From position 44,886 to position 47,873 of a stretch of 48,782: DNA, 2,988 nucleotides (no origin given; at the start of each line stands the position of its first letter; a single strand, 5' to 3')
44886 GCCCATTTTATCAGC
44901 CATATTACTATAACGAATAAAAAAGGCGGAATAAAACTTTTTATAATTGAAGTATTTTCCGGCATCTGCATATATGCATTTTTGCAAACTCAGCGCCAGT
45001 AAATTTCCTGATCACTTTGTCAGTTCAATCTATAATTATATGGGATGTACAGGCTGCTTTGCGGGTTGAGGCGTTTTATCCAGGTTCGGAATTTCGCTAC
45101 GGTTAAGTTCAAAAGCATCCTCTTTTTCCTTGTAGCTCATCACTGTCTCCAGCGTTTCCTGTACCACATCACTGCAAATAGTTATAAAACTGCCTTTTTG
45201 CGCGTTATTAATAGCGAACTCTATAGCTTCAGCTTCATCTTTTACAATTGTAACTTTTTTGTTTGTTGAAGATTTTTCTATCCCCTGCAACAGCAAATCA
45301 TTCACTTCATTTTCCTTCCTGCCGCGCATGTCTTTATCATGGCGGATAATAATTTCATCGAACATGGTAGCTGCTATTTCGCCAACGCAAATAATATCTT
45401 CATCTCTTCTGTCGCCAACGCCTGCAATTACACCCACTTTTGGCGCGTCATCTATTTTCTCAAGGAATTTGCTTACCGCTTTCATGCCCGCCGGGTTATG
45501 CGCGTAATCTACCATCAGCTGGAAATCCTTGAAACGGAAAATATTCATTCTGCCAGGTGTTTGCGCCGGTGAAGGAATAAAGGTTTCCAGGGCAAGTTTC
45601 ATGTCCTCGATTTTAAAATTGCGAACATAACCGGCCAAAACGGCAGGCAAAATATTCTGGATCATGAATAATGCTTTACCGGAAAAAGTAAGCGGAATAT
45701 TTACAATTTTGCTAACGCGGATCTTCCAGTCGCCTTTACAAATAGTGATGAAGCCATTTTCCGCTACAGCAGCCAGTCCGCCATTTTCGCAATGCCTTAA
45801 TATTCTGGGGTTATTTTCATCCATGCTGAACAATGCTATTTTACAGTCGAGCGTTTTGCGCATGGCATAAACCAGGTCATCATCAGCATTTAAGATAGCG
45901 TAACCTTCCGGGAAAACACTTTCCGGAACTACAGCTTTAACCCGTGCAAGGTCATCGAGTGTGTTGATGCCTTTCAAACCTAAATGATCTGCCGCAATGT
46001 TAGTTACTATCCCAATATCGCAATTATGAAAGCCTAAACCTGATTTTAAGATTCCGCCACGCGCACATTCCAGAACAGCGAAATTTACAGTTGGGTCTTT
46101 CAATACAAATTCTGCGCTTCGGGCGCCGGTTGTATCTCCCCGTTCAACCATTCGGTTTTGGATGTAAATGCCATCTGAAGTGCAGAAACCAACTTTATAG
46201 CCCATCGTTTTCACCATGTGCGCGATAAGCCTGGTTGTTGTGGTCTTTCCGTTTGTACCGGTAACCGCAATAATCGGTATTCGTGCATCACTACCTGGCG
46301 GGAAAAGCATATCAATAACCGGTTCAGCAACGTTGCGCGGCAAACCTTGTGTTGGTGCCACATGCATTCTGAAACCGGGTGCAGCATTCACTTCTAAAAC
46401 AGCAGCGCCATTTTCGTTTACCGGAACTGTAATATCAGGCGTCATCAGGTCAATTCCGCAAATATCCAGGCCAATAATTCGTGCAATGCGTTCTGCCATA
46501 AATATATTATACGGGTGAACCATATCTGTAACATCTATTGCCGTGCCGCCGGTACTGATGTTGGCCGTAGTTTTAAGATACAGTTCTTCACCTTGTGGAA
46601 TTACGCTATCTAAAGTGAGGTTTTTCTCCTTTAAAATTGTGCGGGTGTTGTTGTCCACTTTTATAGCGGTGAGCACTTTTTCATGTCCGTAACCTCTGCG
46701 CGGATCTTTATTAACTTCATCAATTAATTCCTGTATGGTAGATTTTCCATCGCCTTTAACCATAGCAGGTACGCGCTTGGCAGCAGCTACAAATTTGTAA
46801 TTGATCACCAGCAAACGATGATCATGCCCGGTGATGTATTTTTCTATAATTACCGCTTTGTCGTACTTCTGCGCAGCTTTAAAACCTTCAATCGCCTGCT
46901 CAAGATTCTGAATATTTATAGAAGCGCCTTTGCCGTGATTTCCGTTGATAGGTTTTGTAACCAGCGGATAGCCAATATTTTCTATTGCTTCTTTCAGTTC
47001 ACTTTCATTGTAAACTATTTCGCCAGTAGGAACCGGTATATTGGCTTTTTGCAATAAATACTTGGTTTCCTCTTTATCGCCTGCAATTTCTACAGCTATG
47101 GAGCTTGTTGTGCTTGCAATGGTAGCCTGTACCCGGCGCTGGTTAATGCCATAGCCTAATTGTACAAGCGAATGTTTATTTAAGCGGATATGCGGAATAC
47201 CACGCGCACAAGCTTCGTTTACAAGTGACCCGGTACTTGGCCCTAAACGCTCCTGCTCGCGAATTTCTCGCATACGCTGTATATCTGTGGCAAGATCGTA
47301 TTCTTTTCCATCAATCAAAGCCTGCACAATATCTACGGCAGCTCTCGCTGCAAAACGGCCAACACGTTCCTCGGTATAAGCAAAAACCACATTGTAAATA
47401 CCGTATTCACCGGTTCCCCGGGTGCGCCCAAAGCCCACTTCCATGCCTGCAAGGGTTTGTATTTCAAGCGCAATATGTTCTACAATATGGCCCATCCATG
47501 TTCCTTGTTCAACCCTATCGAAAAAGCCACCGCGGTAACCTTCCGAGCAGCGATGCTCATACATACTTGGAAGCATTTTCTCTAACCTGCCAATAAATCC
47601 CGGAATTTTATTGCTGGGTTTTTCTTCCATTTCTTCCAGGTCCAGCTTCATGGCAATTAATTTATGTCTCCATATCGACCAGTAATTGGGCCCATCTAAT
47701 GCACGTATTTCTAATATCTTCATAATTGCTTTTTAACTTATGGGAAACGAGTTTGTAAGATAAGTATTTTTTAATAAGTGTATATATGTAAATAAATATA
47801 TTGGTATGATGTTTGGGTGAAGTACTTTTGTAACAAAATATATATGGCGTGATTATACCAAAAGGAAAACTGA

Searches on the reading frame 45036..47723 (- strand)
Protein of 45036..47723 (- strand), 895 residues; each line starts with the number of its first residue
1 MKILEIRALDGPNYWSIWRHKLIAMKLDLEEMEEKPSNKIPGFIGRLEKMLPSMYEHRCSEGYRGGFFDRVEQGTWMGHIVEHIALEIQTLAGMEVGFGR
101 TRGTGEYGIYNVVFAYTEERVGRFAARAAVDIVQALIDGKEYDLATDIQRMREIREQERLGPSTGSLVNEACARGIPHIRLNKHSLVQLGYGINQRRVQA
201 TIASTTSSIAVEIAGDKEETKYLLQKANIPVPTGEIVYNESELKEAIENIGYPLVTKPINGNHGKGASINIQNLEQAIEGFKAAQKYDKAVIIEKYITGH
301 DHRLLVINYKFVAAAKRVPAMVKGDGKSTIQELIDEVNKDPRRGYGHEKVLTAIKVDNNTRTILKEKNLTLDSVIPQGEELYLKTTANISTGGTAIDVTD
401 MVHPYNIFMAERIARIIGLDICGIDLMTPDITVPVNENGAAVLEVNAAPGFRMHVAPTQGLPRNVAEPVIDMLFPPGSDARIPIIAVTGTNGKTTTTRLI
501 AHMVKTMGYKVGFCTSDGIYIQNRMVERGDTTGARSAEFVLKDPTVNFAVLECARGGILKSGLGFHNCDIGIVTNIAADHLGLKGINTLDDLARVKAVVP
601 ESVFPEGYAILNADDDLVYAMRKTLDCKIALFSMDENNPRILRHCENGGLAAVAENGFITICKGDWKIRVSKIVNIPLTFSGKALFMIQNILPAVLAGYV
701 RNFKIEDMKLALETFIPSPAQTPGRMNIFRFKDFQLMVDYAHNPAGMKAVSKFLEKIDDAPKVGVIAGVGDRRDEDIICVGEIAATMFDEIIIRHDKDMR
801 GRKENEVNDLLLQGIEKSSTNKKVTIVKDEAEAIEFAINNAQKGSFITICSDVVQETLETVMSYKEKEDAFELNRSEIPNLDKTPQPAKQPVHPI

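Call 92: search_protein_families(library=pfam, proteins=[window:45036-47723:-], max_evalue=0.00001)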
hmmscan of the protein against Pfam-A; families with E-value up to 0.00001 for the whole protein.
window:45036-47723:- (895 aa): 7 families
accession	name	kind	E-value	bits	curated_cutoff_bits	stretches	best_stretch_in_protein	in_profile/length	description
PF18921.5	Cyanophycin_syn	-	2.8e-47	159.9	27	1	25-138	2-115/115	Cyanophycin synthase-like N-terminal domain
PF08245.18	Mur_ligase_M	-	2.1e-23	83.8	24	1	487-697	1-199/200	Mur ligase middle domain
PF02875.26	Mur_ligase_C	-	2.6e-15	57.8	28.4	1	724-851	1-125/127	Mur ligase, glutamate ligase domain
PF08443.16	RimK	-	1.4e-13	51.3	21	1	215-318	2-106/188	RimK-like ATP-grasp domain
PF02222.28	ATP-grasp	-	2.8e-08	34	27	1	223-298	2-77/179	ATP-grasp domain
PF07478.18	Dala_Dala_lig_C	-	3e-07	30.6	24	0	239-308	23-92/204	D-ala D-ala ligase C-terminus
PF02786.22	CPSase_L_D2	-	4e-07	30.2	19.8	1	216-302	1-94/211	Carbamoyl-phosphate synthase L chain, ATP binding domain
